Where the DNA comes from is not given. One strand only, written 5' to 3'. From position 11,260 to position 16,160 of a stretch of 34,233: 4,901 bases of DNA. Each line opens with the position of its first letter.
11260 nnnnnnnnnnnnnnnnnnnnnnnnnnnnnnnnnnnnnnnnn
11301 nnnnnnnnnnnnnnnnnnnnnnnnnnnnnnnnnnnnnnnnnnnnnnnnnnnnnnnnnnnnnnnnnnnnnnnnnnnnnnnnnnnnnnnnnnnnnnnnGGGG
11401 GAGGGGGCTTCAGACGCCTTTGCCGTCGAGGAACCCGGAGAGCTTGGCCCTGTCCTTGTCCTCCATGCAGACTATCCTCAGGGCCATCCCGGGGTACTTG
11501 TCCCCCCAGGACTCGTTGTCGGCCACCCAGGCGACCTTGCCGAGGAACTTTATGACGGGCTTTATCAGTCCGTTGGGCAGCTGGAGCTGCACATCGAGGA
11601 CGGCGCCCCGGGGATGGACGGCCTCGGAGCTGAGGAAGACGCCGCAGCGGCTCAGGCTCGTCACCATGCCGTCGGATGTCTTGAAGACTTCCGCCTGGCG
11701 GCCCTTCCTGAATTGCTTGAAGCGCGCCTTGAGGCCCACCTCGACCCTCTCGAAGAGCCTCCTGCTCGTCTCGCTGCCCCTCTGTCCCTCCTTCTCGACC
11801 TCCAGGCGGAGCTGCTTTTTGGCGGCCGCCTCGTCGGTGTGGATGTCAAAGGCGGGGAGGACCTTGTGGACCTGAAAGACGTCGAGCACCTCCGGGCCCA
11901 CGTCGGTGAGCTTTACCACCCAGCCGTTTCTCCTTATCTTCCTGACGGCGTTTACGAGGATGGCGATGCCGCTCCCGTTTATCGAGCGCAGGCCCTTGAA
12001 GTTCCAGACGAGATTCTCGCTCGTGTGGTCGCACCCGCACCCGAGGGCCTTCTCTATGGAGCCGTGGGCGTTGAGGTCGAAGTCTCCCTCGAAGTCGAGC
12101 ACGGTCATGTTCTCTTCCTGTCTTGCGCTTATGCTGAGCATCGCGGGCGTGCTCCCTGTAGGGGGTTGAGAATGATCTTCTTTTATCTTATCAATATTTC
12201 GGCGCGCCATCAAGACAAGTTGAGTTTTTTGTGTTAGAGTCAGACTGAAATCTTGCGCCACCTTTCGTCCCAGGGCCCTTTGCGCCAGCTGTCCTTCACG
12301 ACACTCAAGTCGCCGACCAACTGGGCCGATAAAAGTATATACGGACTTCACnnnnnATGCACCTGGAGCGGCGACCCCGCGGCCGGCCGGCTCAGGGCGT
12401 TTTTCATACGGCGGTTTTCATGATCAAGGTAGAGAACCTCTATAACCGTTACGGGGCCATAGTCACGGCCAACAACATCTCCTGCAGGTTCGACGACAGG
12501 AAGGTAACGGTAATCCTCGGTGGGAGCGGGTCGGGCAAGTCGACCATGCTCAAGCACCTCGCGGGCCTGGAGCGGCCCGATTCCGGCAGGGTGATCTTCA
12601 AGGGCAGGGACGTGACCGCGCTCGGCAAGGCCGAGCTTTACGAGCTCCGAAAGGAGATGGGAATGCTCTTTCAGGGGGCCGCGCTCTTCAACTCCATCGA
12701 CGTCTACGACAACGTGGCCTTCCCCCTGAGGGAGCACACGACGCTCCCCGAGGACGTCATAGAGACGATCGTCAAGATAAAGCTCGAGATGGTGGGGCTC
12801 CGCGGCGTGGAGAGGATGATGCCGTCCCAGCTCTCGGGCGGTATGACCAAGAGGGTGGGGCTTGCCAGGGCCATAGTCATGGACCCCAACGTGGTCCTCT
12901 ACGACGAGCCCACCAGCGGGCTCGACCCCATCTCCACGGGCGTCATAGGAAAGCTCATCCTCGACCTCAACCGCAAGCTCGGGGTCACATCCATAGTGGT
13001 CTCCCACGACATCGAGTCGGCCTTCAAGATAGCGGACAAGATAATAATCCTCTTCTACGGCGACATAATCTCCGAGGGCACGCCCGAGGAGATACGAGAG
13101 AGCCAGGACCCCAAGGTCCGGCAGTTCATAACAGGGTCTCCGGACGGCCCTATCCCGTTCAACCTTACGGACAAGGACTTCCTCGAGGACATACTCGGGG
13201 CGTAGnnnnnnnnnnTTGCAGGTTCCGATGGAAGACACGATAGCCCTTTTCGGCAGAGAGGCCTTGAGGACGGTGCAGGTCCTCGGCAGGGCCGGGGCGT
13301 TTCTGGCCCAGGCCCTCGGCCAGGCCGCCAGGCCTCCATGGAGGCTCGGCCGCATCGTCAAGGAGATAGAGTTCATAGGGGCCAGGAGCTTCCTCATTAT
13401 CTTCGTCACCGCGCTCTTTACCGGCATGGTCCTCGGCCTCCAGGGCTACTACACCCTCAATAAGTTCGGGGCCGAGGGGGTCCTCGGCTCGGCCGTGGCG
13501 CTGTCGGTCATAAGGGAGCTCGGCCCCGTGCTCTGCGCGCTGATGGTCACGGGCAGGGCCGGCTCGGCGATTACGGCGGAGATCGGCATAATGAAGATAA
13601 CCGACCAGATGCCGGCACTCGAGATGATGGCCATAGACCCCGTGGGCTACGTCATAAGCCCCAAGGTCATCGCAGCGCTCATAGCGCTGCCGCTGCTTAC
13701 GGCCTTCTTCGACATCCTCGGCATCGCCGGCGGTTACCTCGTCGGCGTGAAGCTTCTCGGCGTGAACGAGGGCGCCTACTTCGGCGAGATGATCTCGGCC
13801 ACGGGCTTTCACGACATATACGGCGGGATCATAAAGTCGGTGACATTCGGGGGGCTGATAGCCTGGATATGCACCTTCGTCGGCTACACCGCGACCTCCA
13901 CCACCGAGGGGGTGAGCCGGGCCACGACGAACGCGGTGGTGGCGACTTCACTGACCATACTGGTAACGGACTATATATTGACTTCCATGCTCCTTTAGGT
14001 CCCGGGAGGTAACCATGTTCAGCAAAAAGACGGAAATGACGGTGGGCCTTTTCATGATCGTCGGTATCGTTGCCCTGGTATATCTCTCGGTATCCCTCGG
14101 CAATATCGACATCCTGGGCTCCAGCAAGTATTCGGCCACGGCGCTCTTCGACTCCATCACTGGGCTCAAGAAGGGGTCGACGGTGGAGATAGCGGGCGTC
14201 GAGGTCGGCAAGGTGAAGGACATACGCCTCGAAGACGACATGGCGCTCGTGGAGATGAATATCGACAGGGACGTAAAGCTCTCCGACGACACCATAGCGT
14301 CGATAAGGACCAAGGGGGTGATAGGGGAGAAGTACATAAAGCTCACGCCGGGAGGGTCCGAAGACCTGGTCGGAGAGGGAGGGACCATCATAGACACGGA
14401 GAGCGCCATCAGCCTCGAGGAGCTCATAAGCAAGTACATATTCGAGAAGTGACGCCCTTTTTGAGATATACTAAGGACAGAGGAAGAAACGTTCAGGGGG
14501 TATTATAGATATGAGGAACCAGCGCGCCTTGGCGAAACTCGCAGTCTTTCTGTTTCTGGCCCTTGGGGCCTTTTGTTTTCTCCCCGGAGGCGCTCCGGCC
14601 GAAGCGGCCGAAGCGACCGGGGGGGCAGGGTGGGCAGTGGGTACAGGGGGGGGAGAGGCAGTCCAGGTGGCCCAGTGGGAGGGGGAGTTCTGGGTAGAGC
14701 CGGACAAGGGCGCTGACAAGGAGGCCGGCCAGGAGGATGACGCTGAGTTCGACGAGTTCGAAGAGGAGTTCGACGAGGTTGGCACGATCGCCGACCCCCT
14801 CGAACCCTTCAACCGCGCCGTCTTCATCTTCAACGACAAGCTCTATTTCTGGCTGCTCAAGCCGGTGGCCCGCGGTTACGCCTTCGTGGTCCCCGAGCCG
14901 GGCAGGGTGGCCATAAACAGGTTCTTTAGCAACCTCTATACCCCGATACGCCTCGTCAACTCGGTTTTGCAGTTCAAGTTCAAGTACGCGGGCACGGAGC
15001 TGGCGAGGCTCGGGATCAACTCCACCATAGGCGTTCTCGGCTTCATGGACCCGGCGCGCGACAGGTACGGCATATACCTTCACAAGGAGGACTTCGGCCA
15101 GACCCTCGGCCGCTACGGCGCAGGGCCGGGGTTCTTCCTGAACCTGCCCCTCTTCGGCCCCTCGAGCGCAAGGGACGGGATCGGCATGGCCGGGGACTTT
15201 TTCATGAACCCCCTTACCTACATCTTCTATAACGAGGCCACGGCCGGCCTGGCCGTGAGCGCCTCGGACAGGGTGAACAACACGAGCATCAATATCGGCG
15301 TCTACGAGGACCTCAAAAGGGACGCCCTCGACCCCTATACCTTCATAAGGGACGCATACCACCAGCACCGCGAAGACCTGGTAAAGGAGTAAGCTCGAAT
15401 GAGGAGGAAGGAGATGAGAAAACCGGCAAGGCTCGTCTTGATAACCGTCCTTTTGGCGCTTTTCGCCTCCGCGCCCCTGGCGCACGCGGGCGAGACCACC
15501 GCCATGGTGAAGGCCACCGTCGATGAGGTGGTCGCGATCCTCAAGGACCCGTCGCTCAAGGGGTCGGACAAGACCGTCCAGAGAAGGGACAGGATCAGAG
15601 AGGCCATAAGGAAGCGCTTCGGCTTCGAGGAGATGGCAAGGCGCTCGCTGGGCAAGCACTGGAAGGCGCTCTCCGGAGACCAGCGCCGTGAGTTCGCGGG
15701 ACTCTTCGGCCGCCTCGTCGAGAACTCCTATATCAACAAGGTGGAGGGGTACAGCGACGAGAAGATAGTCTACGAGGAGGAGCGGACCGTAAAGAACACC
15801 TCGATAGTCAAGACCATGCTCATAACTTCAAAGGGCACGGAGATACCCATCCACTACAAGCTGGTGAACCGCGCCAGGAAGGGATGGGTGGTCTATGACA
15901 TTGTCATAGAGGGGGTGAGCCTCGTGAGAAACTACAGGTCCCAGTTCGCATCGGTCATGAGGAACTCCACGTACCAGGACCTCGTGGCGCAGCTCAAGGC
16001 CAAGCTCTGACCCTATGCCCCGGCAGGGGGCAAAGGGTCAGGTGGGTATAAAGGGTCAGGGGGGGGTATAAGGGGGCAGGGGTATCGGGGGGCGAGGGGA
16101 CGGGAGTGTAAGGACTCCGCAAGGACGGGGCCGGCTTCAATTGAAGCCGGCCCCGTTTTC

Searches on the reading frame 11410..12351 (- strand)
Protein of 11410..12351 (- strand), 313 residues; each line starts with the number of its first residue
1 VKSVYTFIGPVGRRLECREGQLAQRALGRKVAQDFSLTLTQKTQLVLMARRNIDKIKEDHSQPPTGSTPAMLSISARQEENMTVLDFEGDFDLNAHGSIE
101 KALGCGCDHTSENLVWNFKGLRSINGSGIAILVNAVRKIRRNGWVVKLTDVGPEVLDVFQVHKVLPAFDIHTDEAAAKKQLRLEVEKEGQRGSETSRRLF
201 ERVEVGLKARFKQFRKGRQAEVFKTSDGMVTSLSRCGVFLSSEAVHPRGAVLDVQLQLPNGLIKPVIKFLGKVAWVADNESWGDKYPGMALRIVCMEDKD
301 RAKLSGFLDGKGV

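Call 9: search_protein_families(library=pfam, proteins=[window:11410-12351:-], max_evalue=0.001)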
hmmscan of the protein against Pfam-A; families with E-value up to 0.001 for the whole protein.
window:11410-12351:- (313 aa): 2 families
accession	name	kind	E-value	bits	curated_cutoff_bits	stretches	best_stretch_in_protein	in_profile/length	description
PF01740.26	STAS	-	3.6e-11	43.2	22.6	1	74-177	2-106/106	STAS domain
PF13466.11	STAS_2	-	0.00023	21.7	29.2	1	89-161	5-76/80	STAS domain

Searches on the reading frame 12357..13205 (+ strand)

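Call 9: search_protein_families(library=pfam, proteins=[window:12357-13205:+], max_evalue=0.001)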
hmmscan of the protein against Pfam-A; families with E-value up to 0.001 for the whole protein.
window:12357-13205:+ (282 aa): 3 families
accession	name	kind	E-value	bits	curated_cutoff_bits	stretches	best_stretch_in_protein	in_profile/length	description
PF00005.33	ABC_tran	-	3.8e-30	105.7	25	1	39-187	2-137/137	ABC transporter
PF09818.15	ABC_ATPase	-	0.00023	20.7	23.2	0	48-69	79-100/283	P-loop domain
PF13555.12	AAA_29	-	0.0005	20.2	27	0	42-65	16-39/61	P-loop containing region of AAA domain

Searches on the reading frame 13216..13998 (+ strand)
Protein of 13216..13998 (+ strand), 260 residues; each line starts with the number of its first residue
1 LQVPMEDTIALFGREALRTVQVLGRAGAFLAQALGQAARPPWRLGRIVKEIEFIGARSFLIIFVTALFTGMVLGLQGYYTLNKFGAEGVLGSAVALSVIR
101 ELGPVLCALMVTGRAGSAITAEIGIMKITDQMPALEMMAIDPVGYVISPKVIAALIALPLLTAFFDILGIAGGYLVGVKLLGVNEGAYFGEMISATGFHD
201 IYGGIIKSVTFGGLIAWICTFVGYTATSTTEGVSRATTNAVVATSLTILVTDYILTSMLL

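Call 9: search_protein_families(library=pfam, proteins=[window:13216-13998:+], max_evalue=0.001)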
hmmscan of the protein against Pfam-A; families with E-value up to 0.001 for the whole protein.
window:13216-13998:+ (260 aa): 1 family
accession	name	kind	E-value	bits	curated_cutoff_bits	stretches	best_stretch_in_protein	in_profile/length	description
PF02405.21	MlaE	-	1.2e-75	254.2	22.5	1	47-257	1-211/212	Permease MlaE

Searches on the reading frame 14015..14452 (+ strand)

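Call 9: search_protein_families(library=pfam, proteins=[window:14015-14452:+], max_evalue=0.001)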
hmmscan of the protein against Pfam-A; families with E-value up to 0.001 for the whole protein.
window:14015-14452:+ (145 aa): 1 family
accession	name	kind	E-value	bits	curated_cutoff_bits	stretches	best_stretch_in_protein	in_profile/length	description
PF02470.25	MlaD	-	2.2e-22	79.5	25.1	1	38-113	2-81/81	MlaD protein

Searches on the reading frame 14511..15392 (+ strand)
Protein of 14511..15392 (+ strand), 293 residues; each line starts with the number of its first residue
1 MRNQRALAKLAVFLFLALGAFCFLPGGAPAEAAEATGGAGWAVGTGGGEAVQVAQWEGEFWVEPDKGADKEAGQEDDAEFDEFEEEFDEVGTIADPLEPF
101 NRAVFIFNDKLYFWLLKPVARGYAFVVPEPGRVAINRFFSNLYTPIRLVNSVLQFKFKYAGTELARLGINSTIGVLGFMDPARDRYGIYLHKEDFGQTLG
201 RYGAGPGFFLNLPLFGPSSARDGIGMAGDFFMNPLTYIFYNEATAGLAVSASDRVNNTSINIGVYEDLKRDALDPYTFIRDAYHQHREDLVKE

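Call 9: search_protein_families(library=pfam, proteins=[window:14511-15392:+], max_evalue=0.001)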
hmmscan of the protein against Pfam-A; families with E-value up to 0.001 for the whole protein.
window:14511-15392:+ (293 aa): 1 family
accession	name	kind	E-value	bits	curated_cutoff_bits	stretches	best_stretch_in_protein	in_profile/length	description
PF04333.18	MlaA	-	6.4e-68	228.7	25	1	94-288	2-193/195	MlaA lipoprotein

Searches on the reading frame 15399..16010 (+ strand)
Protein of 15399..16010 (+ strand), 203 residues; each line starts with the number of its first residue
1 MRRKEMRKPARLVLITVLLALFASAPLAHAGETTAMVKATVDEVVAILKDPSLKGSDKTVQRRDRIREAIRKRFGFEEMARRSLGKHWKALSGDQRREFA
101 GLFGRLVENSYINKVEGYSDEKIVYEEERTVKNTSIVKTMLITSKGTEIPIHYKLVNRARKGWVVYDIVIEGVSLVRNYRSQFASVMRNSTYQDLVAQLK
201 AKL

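Call 9: search_protein_families(library=pfam, proteins=[window:15399-16010:+], max_evalue=0.001)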
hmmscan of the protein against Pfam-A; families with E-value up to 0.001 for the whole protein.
window:15399-16010:+ (203 aa): 2 families
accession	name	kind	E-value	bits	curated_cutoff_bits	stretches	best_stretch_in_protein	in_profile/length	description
PF05494.18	MlaC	-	1.1e-47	162.4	26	1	39-200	2-165/166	MlaC protein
PF16156.12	DUF4864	-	2.4e-05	25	27.1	1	65-170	7-109/117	Domain of unknown function (DUF4864)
